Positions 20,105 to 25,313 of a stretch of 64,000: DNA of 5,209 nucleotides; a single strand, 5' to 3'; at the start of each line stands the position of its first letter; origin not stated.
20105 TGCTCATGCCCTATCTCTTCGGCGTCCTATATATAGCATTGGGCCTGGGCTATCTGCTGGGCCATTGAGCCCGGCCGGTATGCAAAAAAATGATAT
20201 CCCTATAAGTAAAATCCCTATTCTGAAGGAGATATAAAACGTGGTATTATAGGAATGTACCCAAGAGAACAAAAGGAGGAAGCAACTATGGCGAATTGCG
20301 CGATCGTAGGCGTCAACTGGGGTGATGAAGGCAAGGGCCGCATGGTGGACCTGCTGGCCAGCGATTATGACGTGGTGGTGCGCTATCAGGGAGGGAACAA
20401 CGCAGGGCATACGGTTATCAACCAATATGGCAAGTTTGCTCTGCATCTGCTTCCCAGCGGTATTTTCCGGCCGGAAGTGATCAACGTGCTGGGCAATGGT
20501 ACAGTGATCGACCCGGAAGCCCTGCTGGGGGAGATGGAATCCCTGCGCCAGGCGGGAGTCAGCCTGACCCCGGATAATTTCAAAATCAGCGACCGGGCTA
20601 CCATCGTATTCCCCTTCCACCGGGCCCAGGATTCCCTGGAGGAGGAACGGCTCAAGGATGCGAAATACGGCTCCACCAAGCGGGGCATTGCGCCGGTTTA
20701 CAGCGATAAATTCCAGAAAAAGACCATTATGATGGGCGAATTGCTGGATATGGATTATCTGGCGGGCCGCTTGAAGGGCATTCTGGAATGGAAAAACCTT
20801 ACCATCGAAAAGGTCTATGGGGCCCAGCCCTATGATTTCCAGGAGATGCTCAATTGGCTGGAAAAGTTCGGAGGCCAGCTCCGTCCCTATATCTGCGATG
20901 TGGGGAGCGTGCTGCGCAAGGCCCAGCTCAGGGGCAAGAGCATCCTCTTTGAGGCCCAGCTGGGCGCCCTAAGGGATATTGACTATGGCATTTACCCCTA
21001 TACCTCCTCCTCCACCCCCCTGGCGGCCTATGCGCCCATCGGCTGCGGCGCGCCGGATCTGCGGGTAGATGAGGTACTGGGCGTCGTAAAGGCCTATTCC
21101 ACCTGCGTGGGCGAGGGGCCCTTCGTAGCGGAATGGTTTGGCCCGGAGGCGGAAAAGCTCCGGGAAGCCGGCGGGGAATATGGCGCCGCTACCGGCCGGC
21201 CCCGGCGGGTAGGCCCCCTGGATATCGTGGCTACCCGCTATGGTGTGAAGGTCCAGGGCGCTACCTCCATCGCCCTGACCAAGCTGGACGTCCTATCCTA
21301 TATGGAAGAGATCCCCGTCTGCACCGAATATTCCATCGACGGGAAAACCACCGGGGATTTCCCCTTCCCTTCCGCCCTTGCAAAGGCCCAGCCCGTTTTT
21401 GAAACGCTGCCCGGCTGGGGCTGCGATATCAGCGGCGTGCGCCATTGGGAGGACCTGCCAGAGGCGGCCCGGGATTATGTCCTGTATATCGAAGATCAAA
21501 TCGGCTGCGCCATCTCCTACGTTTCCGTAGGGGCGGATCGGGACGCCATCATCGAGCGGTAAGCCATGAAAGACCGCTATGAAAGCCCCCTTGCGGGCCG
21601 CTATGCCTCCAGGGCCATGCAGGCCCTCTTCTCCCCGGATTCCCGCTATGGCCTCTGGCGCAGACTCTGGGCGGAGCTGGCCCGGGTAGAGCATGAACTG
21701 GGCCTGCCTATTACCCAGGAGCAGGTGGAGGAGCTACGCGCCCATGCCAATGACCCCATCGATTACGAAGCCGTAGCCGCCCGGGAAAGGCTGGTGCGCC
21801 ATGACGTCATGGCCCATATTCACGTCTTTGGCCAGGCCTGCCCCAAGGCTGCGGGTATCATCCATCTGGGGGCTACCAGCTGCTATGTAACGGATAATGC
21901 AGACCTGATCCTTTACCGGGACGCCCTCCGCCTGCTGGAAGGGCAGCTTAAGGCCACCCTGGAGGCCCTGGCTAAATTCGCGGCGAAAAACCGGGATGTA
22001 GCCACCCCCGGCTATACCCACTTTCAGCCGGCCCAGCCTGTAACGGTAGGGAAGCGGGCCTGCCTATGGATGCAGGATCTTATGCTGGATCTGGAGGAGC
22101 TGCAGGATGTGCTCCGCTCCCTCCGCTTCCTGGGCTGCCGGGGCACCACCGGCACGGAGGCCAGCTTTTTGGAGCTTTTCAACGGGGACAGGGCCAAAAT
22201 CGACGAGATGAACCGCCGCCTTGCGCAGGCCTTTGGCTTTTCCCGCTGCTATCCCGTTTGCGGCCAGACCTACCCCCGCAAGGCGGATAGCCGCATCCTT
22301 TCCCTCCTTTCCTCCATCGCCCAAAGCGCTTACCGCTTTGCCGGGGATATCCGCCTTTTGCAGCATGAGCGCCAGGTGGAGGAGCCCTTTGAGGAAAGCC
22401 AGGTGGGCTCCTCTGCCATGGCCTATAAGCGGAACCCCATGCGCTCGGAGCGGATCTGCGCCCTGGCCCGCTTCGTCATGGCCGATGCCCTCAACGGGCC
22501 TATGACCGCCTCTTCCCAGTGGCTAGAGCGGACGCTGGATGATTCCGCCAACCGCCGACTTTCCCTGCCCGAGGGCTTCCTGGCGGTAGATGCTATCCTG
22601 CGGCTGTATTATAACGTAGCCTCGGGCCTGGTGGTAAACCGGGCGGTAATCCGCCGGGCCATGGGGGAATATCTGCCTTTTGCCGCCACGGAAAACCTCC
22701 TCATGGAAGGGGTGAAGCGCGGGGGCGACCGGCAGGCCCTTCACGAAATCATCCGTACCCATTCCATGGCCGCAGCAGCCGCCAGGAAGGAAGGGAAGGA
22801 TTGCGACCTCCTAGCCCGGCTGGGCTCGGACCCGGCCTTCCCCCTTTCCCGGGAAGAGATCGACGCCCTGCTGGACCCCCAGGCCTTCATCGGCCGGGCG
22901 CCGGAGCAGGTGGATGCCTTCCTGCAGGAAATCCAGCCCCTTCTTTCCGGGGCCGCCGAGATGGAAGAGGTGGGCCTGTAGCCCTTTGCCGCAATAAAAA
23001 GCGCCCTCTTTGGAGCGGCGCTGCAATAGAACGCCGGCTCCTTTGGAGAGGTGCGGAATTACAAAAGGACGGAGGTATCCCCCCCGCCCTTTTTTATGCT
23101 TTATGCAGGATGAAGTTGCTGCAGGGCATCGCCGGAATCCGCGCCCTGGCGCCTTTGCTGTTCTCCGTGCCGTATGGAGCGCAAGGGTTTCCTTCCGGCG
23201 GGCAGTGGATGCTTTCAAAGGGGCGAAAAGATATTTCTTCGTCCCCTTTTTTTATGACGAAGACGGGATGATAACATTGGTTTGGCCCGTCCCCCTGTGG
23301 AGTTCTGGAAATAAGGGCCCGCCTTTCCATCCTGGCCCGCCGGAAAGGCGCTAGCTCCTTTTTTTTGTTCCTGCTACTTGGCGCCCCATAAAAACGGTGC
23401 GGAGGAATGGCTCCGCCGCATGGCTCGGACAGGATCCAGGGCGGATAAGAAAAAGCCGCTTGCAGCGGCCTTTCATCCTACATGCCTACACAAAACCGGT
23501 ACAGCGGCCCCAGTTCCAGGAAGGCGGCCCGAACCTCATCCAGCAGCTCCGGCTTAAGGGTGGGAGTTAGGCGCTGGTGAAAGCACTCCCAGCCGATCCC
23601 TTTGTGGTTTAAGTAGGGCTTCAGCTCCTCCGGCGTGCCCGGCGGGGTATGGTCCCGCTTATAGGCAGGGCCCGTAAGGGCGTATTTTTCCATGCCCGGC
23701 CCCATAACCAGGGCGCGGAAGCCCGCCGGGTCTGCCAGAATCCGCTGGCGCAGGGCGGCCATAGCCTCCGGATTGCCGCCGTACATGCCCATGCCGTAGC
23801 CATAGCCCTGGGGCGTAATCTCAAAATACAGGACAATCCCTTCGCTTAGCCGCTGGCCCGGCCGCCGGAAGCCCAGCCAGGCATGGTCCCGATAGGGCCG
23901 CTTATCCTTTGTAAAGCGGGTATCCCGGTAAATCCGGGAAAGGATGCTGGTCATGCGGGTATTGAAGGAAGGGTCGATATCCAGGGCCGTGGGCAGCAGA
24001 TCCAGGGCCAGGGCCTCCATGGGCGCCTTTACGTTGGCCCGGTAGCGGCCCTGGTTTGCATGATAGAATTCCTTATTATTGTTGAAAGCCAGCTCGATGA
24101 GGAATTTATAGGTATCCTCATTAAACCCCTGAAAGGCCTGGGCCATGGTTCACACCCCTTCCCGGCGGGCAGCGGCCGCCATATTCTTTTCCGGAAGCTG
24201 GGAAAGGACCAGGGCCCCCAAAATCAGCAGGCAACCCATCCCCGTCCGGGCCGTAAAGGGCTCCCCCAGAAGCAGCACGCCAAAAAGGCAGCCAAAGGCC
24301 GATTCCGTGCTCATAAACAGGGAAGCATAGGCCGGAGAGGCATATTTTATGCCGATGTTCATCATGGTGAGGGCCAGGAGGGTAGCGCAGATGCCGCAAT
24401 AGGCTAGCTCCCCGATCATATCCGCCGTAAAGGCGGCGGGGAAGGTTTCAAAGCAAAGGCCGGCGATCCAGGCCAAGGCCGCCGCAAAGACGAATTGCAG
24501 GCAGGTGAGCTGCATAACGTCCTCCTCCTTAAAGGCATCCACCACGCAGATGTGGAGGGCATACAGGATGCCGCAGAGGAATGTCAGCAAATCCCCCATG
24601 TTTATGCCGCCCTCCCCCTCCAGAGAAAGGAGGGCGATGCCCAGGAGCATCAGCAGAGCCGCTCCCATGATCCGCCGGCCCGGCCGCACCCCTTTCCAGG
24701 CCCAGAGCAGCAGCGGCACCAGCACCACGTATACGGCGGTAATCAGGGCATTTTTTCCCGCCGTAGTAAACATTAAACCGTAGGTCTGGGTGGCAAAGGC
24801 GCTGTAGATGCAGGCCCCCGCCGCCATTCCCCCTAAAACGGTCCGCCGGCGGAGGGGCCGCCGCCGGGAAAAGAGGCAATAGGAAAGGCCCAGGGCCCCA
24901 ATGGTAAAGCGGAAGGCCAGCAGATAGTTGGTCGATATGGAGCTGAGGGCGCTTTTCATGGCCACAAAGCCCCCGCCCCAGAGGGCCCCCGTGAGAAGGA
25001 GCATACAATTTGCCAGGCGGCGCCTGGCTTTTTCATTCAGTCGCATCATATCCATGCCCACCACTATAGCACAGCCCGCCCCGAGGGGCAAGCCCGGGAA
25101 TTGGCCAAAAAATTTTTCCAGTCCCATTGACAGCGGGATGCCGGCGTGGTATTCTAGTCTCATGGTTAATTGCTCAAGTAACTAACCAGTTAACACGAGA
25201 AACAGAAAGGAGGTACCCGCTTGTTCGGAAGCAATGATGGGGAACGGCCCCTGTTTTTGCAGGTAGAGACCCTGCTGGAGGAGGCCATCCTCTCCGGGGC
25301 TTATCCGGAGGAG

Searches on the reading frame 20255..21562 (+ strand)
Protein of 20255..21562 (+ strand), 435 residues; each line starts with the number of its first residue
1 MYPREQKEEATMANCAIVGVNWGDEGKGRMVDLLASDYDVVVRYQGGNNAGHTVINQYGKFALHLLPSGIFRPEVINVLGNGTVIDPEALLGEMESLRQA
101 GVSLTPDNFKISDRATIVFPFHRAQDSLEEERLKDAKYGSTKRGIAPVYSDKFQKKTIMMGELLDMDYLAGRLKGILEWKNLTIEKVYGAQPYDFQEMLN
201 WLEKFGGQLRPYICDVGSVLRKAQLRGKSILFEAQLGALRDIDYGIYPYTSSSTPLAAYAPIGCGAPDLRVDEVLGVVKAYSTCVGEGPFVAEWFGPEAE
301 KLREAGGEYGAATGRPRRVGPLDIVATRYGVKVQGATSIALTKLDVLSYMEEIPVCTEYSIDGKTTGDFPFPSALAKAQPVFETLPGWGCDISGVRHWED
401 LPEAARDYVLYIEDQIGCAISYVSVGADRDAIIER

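Call 51: search_protein_families(library=pfam, proteins=[window:20255-21562:+])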
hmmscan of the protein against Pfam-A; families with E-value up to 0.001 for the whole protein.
window:20255-21562:+ (435 aa): 1 family
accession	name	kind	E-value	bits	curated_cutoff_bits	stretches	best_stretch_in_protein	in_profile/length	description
PF00709.27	Adenylsucc_synt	-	1.9e-162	541.2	27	1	16-433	1-416/416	Adenylosuccinate synthetase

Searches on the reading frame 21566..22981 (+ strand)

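Call 51: search_protein_families(library=pfam, proteins=[window:21566-22981:+])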
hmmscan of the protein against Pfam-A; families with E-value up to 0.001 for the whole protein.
window:21566-22981:+ (471 aa): 2 families
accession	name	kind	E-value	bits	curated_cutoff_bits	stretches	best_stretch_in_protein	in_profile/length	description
PF00206.25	Lyase_1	-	6.1e-24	85.4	27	1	89-305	96-311/312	Lyase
PF10397.14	ADSL_C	-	1.6e-22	80.1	32.7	1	371-452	1-79/79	Adenylosuccinate lyase C-terminus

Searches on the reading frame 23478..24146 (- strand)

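Call 52: search_protein_families(library=pfam, proteins=[window:23478-24146:-])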
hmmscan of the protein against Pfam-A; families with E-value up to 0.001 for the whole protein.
window:23478-24146:- (222 aa): 1 family
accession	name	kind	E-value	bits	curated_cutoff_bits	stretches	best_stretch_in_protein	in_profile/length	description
PF09365.15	DUF2461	-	6.2e-51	173.7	22.8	1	12-218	2-208/208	Conserved hypothetical protein (DUF2461)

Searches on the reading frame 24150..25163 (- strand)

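Call 52: search_protein_families(library=pfam, proteins=[window:24150-25163:-])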
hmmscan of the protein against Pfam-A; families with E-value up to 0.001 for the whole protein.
window:24150-25163:- (337 aa): 1 family
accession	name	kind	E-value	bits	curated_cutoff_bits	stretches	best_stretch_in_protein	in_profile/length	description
PF00892.27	EamA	-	5.3e-30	104.9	28.2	2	189-320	2-132/135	EamA-like transporter family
